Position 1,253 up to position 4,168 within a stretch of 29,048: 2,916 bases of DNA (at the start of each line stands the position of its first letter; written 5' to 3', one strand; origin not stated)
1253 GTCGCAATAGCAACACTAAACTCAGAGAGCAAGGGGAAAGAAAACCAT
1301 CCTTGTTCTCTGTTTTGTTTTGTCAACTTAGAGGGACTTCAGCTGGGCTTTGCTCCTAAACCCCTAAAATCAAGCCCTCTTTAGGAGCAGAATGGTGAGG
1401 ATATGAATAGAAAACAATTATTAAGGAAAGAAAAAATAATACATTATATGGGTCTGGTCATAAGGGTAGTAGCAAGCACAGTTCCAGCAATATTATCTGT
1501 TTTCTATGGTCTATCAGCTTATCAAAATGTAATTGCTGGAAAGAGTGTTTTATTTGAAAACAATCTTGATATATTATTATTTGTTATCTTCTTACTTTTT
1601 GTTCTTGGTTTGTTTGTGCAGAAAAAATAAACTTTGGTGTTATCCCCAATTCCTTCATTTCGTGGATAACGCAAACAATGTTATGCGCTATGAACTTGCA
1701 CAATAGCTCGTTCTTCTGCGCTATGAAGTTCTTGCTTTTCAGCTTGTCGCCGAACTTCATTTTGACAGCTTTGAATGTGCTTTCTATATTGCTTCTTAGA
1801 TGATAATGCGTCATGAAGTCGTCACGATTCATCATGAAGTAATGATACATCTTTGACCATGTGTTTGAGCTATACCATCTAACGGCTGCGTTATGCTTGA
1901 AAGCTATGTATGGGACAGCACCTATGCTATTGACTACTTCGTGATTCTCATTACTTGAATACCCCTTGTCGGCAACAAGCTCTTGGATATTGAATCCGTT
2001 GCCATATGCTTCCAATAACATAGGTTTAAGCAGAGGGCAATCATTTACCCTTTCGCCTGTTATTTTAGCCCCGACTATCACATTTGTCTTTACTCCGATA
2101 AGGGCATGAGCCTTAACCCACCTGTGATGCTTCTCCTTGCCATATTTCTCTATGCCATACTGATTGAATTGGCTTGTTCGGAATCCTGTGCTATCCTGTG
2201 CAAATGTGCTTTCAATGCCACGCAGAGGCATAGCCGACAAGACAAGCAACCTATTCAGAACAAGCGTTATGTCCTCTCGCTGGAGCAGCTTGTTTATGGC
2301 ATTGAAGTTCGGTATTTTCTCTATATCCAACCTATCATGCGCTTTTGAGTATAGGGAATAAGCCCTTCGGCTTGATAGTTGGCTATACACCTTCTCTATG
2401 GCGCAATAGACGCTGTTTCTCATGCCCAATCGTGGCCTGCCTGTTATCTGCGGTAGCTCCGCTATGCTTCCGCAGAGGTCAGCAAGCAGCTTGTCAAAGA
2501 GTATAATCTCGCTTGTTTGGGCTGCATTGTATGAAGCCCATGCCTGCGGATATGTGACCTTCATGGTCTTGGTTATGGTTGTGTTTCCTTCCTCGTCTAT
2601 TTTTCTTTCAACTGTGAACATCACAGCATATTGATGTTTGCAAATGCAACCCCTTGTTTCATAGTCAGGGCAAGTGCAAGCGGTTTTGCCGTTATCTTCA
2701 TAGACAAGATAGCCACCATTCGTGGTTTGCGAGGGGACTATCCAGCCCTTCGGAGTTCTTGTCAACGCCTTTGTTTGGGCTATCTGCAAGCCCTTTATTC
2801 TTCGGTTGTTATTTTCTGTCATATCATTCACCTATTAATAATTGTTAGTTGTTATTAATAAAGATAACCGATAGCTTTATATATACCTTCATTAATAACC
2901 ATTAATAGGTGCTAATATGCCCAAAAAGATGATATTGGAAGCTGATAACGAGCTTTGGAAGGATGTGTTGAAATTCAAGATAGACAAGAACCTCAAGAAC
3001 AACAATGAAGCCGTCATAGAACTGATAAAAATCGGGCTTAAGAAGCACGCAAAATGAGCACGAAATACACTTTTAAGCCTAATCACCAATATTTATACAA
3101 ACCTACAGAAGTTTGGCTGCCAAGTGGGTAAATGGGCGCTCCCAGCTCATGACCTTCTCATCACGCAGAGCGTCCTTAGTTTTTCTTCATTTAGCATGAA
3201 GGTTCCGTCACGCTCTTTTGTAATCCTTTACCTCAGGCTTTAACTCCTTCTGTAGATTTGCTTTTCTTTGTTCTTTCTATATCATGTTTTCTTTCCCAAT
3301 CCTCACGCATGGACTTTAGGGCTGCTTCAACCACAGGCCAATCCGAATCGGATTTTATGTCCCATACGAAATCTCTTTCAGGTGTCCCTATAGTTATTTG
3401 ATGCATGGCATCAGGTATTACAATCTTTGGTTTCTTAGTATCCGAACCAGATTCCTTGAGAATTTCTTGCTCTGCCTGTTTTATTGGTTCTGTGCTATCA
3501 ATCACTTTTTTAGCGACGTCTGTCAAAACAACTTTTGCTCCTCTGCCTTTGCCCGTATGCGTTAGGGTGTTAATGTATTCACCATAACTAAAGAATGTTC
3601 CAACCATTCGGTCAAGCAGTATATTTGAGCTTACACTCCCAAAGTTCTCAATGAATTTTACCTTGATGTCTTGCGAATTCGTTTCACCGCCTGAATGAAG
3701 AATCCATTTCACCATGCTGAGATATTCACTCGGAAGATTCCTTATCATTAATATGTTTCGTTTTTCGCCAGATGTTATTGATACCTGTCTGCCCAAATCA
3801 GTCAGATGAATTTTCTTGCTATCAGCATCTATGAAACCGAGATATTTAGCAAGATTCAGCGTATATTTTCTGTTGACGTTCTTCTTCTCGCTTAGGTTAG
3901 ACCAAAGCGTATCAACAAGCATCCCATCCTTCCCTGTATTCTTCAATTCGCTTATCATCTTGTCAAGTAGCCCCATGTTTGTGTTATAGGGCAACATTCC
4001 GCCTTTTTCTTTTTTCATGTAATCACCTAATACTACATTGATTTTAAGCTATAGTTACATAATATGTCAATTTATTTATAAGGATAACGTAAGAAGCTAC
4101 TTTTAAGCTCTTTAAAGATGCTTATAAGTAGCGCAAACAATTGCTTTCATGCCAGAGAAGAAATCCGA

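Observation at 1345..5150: Complete 3.8-kb cargo-carrying IS5/IS903-like transposon with a SWIM-finger transposase and seven passenger genes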

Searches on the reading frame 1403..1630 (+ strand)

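Call 4: search_protein_families(library=pfam, proteins=[window:1403-1630:+], max_evalue=0.1)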
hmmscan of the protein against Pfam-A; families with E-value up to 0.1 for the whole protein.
window:1403-1630:+ (75 aa): 2 families
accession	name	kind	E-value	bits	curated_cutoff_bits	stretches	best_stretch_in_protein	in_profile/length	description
PF15831.10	SMIM5_18_22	-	0.0025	18.6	29.3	1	47-68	15-37/56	Small integral membrane protein 5/18/22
PF24358.1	ABCC10_N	-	0.065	13.1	26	1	23-71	147-195/200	ABCC10 N-terminal domain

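Call 66: search_protein_families(library=padloc, proteins=[window:1403-1630:+], max_evalue=0.01)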
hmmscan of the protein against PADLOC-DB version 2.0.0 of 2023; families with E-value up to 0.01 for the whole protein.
window:1403-1630:+ (75 aa): 0 families

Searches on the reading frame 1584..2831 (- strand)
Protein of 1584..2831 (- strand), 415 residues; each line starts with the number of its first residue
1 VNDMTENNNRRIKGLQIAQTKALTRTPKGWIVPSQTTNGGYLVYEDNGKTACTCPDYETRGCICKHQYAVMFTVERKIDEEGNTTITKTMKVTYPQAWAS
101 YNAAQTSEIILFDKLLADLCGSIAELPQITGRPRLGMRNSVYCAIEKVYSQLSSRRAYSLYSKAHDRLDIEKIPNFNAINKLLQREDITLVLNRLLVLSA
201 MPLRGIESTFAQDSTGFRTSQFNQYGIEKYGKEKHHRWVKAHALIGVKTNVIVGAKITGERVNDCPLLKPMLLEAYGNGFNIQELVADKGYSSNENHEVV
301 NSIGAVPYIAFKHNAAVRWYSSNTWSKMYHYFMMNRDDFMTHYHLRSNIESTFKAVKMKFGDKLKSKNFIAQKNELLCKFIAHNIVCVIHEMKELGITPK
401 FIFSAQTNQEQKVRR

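Call 4: search_protein_families(library=pfam, proteins=[window:1584-2831:-], max_evalue=0.1)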
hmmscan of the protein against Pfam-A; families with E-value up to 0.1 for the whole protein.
window:1584-2831:- (415 aa): 3 families
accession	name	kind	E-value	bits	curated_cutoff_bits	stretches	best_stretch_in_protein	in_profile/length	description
PF01609.27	DDE_Tnp_1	-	3.2e-23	83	23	1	208-385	5-200/200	Transposase DDE domain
PF04434.22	SWIM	-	0.00014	21.7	19.6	1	46-73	6-36/38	SWIM zinc finger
PF22445.1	Ssol_1539-like_2nd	-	0.047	13.7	27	1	152-169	2-19/45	Ssol_1539-like, second domain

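Call 24: search_protein_families(library=ncbifam, proteins=[window:1584-2831:-], max_evalue=0.05)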
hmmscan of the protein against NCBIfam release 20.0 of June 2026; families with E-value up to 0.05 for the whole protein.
window:1584-2831:- (415 aa): 10 families
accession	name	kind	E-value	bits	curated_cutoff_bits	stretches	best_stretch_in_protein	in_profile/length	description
NF033579.1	transpos_IS5_2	equivalog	4.5e-34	118.2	140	1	143-386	50-288/289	IS5 family transposase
NF033551.1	transpos_IS1182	equivalog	3.1e-10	39.6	270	1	240-313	269-343/488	IS1182 family transposase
NF033592.1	transpos_IS4_1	equivalog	3.3e-10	39.6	115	2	208-293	107-188/332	IS4 family transposase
NF033580.1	transpos_IS5_3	equivalog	9.5e-07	28.6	110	1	184-321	66-207/258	IS5 family transposase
NF033581.1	transpos_IS5_4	equivalog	2.9e-06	26.9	140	1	229-363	146-261/285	IS5 family transposase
NF033593.1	transpos_ISNCY_1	equivalog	7.1e-05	21.7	325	1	245-386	307-440/444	ISNCY family transposase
NF033559.2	transpos_IS1634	equivalog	0.00056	19.1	100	1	204-300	127-228/483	IS1634 family transposase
NF049921.1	transpos_IS701_2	equivalog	0.00087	18.8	250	1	268-326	131-189/318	IS701 family transposase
NF033578.1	transpos_IS5_1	equivalog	0.0016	17.6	275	1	240-385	285-413/419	IS5 family transposase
NF033539.1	transpos_IS1380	equivalog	0.0062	15.2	180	1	329-389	320-375/419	IS1380 family transposase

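Call 25: search_solved_structures(query=window:1584-2831:-, max_evalue=1)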
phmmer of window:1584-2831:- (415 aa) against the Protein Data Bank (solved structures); distinct sequences matched with E-value up to 1: 1.
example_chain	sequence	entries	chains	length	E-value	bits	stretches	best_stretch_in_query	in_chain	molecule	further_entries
6p2i_A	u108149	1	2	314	0.27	13.4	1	45-100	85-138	Glycerate dehydrogenase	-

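Call 27: find_homologous_proteins(query=window:1584-2831:-, max_evalue=0.00001)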
Query window:1584-2831:- (415 aa): 3646 proteins with E <= 0.00001 among 5824 candidates; the best 120 are listed.
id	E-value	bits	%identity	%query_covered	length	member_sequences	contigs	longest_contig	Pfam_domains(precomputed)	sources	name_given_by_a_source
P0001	3.0e-281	950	100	99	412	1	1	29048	PF01609.28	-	-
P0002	2.3e-223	759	79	96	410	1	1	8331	PF01609.28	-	-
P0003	3.7e-172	591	64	94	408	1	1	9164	PF01609.28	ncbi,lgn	-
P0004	3.9e-172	591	63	96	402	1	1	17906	PF01609.28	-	-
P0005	8.5e-171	586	62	98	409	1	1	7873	PF01609.28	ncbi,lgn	-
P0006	2.0e-166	572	62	95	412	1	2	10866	PF01609.28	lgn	-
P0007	2.4e-166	572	62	96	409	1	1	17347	PF01609.28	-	-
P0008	4.3e-164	564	62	94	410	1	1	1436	PF01609.28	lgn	-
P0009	3.9e-163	561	62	95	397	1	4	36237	PF01609.28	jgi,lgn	jgi:transposase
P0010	7.1e-161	554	60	95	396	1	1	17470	PF01609.28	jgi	jgi:transposase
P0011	8.4e-161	554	61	95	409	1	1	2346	PF01609.28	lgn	-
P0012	1.0e-160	553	61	95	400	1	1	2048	PF01609.28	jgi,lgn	jgi:transposase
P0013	1.1e-160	553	61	95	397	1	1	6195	PF01609.28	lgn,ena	-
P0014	7.8e-159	547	60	94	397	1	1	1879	PF01609.28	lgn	-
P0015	3.3e-158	545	59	95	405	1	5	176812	PF01609.28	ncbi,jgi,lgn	-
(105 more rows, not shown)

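Call 31: find_encoding_contigs(protein=P0015, flank=10000, max_places=5)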
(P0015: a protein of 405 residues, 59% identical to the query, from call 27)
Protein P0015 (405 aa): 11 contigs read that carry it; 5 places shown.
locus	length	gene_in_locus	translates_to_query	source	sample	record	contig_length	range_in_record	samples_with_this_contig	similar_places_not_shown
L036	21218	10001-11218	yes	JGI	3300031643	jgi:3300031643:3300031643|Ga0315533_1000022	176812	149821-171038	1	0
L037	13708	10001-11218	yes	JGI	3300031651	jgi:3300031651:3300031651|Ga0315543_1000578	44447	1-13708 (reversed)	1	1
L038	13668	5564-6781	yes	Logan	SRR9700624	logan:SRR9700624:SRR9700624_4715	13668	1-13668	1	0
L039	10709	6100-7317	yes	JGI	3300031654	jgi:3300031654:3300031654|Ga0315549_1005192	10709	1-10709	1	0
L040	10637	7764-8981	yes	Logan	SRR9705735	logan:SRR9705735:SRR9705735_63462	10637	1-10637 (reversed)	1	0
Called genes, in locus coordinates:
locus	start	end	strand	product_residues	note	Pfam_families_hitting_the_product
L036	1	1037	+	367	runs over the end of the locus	PF04055:Radical_SAM, PF13186:SPASM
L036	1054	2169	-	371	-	PF00534:Glycos_transf_1, PF13692:Glyco_trans_1_4, PF13524:Glyco_trans_1_2 (weak)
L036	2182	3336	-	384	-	PF13439:Glyco_transf_4, PF13579:Glyco_trans_4_4, PF00534:Glycos_transf_1, PF13692:Glyco_trans_1_4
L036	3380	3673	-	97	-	PF01096:Zn_ribbon_TFIIS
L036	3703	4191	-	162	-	PF00717:Peptidase_S24 (faint)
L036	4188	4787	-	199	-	PF01949:Endo_dU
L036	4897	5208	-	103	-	-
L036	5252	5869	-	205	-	-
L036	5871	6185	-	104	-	-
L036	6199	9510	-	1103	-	PF02384:N6_Mtase (weak), PF07669:Eco57I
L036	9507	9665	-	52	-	-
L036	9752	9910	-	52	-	-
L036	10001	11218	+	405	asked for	PF01609:DDE_Tnp_1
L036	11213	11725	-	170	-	PF13274:SocA_Panacea (weak)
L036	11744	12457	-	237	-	-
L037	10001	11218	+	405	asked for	PF01609:DDE_Tnp_1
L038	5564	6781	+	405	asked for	PF01609:DDE_Tnp_1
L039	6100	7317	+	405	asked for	PF01609:DDE_Tnp_1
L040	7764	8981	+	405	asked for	PF01609:DDE_Tnp_1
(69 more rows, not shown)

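Call 32: find_encoding_contigs(protein=P0009, flank=10000, max_places=4)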
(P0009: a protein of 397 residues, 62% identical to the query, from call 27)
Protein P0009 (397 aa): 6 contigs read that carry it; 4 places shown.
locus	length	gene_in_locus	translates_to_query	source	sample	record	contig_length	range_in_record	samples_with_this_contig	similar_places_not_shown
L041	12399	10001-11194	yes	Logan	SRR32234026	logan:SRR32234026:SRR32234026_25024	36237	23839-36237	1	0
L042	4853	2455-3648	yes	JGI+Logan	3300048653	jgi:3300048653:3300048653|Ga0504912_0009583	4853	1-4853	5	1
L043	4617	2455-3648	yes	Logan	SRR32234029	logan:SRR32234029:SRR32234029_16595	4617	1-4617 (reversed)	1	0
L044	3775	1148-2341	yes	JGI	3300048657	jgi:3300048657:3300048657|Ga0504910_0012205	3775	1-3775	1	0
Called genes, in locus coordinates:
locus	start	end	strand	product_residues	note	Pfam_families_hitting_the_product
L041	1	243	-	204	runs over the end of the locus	PF01694:Rhomboid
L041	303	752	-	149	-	PF13404:HTH_AsnC-type, PF13412:HTH_24, PF01037:AsnC_trans_reg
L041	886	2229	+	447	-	PF03951:Gln-synt_N, PF00120:Gln-synt_C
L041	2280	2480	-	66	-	-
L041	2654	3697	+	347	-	PF00091:Tubulin, PF12327:FtsZ_C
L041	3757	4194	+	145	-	PF00571:CBS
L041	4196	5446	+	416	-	PF00999:Na_H_Exchanger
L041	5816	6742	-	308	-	PF00586:AIRS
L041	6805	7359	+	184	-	PF10120:ThiN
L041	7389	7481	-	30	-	-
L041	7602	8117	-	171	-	-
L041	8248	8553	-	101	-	-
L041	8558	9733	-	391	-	-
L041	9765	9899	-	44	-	-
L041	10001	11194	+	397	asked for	PF01609:DDE_Tnp_1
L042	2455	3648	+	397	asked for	PF01609:DDE_Tnp_1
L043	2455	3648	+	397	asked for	PF01609:DDE_Tnp_1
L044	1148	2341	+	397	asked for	PF01609:DDE_Tnp_1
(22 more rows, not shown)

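Call 47: search_dna_similar(query=window:1584-2831:-, collection=plasmids, mode=protein, max_rows=25, max_evalue=0.00001)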
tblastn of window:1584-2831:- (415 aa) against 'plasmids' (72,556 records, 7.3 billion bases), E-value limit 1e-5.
Records with a match: 791; places in all: 970; records where one place covers at least 80% of the query: 0.
Best place of each record, by identity: <60% 791.
By first word of the organism name: Klebsiella 242; Acinetobacter 162; Escherichia 45; Aeromonas 27; Pseudomonas 27; Providencia 26; Enterobacter 23; Salmonella 22; Citrobacter 18; Sinorhizobium 16; and 62 more.
By predicted mobility (MOB-suite, as given by PLSDB): conjugative 418; non-mobilizable 243; mobilizable 130.
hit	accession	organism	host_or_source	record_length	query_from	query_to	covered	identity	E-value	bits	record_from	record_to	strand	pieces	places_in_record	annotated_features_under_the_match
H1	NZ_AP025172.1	Cupriavidus sp. P-10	-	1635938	98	412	76%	24.9%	2e-8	64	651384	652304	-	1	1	none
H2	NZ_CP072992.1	Loktanella salsilacus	-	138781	98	397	72%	25.2%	1e-9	68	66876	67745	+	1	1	IS5 family transposase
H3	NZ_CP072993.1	Loktanella salsilacus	-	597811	98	397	72%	24.3%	2e-8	64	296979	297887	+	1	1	IS5 family transposase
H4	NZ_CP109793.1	Leisingera thetidis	-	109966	98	376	67%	26.0%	4e-9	66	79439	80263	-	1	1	IS5 family transposase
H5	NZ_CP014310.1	Burkholderia sp. PAMC 26561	single cell,lichen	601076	98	385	69%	25.2%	7e-7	59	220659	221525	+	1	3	none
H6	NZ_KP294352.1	Paracoccus kondratievae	-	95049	98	397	72%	24.1%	2e-6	58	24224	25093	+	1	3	IS5-like element ISPko3 family transposase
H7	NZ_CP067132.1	Paracoccus seriniphilus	cell culture,washing water of Bugula ...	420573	98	408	75%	23.2%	1e-8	65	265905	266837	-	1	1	IS5 family transposase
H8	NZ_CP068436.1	Cupriavidus necator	heavy metal containmented soil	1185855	98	395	72%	24.2%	1e-7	61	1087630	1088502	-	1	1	none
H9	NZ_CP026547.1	Cupriavidus metallidurans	single cell,soil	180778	98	395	72%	24.2%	1e-7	61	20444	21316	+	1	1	IS5 family transposase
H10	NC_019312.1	Delftia sp. KV29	WWTP effluents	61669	98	396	72%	24.0%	3e-7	61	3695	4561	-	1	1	IS5-like element ISGNB1-1 family transposase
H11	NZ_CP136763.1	Palleronia sp. LCG004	cell culture,Intertidal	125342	98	396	72%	23.8%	1e-9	68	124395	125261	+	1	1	IS5 family transposase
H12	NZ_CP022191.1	Alloyangia pacifica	cell culture,oil-contaminated sediment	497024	98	396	72%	23.3%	4e-8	63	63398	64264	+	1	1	IS5 family transposase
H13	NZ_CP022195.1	Alloyangia pacifica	cell culture,oil-contaminated sediment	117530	98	396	72%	23.3%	5e-8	63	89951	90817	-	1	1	IS5 family transposase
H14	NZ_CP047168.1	Ponticoccus alexandrii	-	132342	86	384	72%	23.0%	6e-7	59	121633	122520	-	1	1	IS5 family transposase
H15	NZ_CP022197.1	Celeribacter ethanolicus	cell culture,oil-contaminated sediment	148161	98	396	72%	22.7%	5e-7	60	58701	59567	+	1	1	IS5 family transposase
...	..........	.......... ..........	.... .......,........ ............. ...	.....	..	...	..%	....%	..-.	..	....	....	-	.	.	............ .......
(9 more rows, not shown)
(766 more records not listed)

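Call 48: get_annotated_region(hit=H25, flank=600)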
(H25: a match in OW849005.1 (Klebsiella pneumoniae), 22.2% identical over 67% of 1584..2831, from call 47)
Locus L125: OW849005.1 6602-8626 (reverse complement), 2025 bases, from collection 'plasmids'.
description: Klebsiella pneumoniae isolate 273 genome assembly, plasmid: P2
organism: Klebsiella pneumoniae (NCBI taxid 573)
taxonomy: Bacteria; Pseudomonadota; Gammaproteobacteria; Enterobacterales; Enterobacteriaceae; Klebsiella; Klebsiella pneumoniae
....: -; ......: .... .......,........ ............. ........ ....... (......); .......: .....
typing (MOB-suite, as given by PLSDB): conjugative; replicon IncFII,rep_cluster_1418; relaxase MOBF,MOBF; mating-pair formation MPF_F
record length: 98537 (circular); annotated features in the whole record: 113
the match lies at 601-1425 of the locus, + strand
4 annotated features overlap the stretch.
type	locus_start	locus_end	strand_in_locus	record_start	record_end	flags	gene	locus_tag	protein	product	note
CDS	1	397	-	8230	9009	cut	-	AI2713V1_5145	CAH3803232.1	Aminoglycoside 3'-phosphotransferase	-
predicted_resistance_gene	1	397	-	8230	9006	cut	aph(3')-VIa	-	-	aminoglycoside O-phosphotransferase APH(3')-VIa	predicted by amrfinderplus; class AMINOGLYCOSIDE; identity 98.46%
CDS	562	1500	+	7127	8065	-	-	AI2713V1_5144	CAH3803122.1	hypothetical protein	-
CDS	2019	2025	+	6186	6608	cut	-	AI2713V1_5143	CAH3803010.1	hypothetical protein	-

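Call 49: get_annotated_region(hit=H6, flank=600)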
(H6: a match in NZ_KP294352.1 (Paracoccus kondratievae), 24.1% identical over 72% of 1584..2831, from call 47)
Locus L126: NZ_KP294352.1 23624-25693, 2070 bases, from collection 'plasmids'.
description: Paracoccus kondratievae strain NCIMB 13773 plasmid pKON1, complete sequence
organism: Paracoccus kondratievae (NCBI taxid 135740)
taxonomy: Bacteria; Pseudomonadota; Alphaproteobacteria; Rhodobacterales; Paracoccaceae; Paracoccus; Paracoccus kondratievae
host: -; source: -; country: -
typing (MOB-suite, as given by PLSDB): mobilizable; replicon rep_cluster_229; relaxase MOBP
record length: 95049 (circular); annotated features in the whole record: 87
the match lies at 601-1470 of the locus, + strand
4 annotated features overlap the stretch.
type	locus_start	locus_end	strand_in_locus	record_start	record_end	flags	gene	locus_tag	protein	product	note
CDS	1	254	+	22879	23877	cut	-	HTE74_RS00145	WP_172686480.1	dipeptidase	GO:0006508 - proteolysis [Evidence IEA]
CDS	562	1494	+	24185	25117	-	-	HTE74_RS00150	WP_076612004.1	IS5-like element ISPko3 family transposase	GO:0006313 - DNA transposition [Evidence IEA]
CDS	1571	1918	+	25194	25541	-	-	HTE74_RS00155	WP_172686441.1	hypothetical protein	-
CDS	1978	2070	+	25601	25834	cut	-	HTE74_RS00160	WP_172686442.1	hypothetical protein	-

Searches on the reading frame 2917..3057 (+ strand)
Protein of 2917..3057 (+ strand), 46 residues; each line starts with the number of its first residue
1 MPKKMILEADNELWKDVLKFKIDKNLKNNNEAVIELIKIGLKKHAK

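Call 4: search_protein_families(library=pfam, proteins=[window:2917-3057:+], max_evalue=0.1)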
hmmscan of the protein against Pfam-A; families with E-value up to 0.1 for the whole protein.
window:2917-3057:+ (46 aa): 0 families

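Call 24: search_protein_families(library=ncbifam, proteins=[window:2917-3057:+], max_evalue=0.05)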
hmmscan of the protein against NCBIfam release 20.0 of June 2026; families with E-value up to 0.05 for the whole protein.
window:2917-3057:+ (46 aa): 0 families

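Call 66: search_protein_families(library=padloc, proteins=[window:2917-3057:+], max_evalue=0.01)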
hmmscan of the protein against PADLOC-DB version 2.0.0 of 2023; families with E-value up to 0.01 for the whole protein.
window:2917-3057:+ (46 aa): 0 families

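Call 97: search_solved_structures(query=window:2917-3057:+, max_evalue=10)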
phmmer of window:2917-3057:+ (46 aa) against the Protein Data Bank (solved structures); distinct sequences matched with E-value up to 10: 0.

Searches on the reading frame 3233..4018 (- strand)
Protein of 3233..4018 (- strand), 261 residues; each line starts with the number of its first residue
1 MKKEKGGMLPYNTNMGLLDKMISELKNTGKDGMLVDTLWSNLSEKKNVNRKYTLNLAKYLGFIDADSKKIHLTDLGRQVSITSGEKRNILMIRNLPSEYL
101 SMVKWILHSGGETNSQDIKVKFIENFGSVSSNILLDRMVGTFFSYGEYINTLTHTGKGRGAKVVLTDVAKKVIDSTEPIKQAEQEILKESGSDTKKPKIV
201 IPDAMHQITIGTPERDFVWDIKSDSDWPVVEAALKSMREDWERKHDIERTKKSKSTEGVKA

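Call 4: search_protein_families(library=pfam, proteins=[window:3233-4018:-], max_evalue=0.1)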
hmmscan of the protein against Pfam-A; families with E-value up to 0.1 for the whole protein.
window:3233-4018:- (261 aa): 2 families
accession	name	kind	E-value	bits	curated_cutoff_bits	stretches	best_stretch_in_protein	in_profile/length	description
PF09821.14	AAA_assoc_C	-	0.00032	21.7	27.6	1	54-124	18-87/119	C-terminal AAA-associated domain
PF23871.1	DUF7226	-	0.00092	19.6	27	1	51-118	31-105/142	Domain of unknown function (DUF7226)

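Call 24: search_protein_families(library=ncbifam, proteins=[window:3233-4018:-], max_evalue=0.05)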
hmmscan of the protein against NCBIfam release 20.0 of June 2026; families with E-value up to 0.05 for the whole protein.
window:3233-4018:- (261 aa): 0 families

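Call 66: search_protein_families(library=padloc, proteins=[window:3233-4018:-], max_evalue=0.01)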
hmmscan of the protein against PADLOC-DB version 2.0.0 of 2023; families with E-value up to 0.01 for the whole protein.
window:3233-4018:- (261 aa): 0 families

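Call 81: find_homologous_proteins(query=window:3233-4018:-, max_evalue=0.001)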
Query window:3233-4018:- (261 aa): 1 proteins with E <= 0.001 among 662 candidates.
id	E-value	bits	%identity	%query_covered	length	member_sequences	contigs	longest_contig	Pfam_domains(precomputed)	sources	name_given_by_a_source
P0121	1.6e-167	573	100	100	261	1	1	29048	-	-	-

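Call 90: search_protein_representatives(protein=window:3233-4018:-)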
Query: 261 residues. Proteins with E-value up to 0.001 (for the whole library): 43; up to 1e-10: 39; up to 1e-30: 17. The best 43 are listed.
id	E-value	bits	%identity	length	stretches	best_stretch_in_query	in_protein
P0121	5.1e-168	572.9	100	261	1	1-261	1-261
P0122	3.3e-61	223.1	43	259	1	5-253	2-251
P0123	6.5e-52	192.6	41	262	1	7-259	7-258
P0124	9.4e-52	192.1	41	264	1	7-246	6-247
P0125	2.2e-50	187.7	40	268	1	8-247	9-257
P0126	3.6e-50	186.9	41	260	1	2-248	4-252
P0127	6.8e-49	182.8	38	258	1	2-244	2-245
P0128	2.9e-48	180.7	40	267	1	8-246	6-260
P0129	3.5e-42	160.8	39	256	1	8-246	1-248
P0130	1.3e-40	155.6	34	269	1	7-246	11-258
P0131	1.5e-39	152.2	36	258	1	9-252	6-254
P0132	4.1e-39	150.7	33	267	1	7-254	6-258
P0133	5.5e-39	150.3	35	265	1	8-252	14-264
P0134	6.7e-38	146.8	36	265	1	8-243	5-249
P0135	1.3e-33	132.7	43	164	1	2-158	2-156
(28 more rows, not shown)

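Call 91: find_encoding_contigs(protein=P0122, flank=6000, max_places=3)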
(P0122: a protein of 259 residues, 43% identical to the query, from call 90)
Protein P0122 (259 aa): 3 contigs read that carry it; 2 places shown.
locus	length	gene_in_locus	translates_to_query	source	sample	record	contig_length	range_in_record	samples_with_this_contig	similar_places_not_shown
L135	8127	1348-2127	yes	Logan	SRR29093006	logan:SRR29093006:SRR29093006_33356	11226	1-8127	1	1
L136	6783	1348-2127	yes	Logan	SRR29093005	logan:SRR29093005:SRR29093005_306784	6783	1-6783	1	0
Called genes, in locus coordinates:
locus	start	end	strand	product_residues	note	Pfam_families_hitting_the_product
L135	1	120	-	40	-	?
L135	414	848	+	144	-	-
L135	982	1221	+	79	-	-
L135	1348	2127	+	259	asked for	-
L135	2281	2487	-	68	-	PF01402:RHH_1 (weak)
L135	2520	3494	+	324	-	PF01609:DDE_Tnp_1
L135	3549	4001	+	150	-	-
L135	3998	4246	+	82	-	-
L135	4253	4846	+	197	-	-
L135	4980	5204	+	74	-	-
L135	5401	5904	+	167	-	-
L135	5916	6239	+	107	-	-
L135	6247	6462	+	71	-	-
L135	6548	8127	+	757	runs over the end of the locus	PF02359:CDC48_N, PF02933:CDC48_2 (weak), PF05496:RuvB_N, PF13191:AAA_16 (weak), PF00004:AAA, PF17862:AAA_lid_3, PF00004:AAA, PF17862:AAA_lid_3, +27 more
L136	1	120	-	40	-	?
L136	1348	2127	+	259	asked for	-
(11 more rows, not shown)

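Call 92: find_encoding_contigs(protein=P0123, flank=6000, max_places=3)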
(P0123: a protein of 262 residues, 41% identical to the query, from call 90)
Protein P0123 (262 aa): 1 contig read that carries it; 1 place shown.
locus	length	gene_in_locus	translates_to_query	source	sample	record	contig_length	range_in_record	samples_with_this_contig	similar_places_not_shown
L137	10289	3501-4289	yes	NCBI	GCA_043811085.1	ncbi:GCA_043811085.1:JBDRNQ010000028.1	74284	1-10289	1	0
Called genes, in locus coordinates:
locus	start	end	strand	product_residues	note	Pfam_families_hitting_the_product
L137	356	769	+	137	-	PF11074:DUF2779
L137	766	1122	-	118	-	-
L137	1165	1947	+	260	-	PF06300:Tsp45I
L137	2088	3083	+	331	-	PF01555:N6_N4_Mtase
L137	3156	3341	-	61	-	-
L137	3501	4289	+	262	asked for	PF09821:AAA_assoc_C (faint)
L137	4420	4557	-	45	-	-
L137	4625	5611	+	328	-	PF05598:DUF772 (weak), PF01609:DDE_Tnp_1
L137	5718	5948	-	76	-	-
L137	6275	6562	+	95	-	PF00935:Ribosomal_L44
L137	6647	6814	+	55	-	PF01667:Ribosomal_S27e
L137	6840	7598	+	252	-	PF07541:EIF_2_alpha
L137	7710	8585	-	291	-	PF14520:HHH_5 (weak), PF02421:FeoB_N (faint), PF01926:MMR_HSR1, PF16897:MMR_HSR1_Xtn (weak), PF00009:GTP_EFTU (weak)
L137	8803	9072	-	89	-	-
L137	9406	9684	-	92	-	PF05800:GvpO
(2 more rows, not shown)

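Call 93: find_encoding_contigs(protein=P0126, flank=6000, max_places=3)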
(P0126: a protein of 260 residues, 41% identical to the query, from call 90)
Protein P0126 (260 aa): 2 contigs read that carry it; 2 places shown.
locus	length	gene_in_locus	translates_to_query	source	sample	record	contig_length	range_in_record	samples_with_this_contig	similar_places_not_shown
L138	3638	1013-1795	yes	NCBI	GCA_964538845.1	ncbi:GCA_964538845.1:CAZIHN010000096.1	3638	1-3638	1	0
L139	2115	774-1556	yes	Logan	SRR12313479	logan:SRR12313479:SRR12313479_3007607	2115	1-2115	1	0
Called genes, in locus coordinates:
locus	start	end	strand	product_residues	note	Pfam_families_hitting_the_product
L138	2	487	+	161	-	?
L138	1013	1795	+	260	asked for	PF17278:DUF5343 (weak), PF09821:AAA_assoc_C (weak)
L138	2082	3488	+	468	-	PF13610:DDE_Tnp_IS240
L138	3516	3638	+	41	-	?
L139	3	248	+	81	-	?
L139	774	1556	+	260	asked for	PF17278:DUF5343 (weak), PF09821:AAA_assoc_C (weak)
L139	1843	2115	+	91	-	?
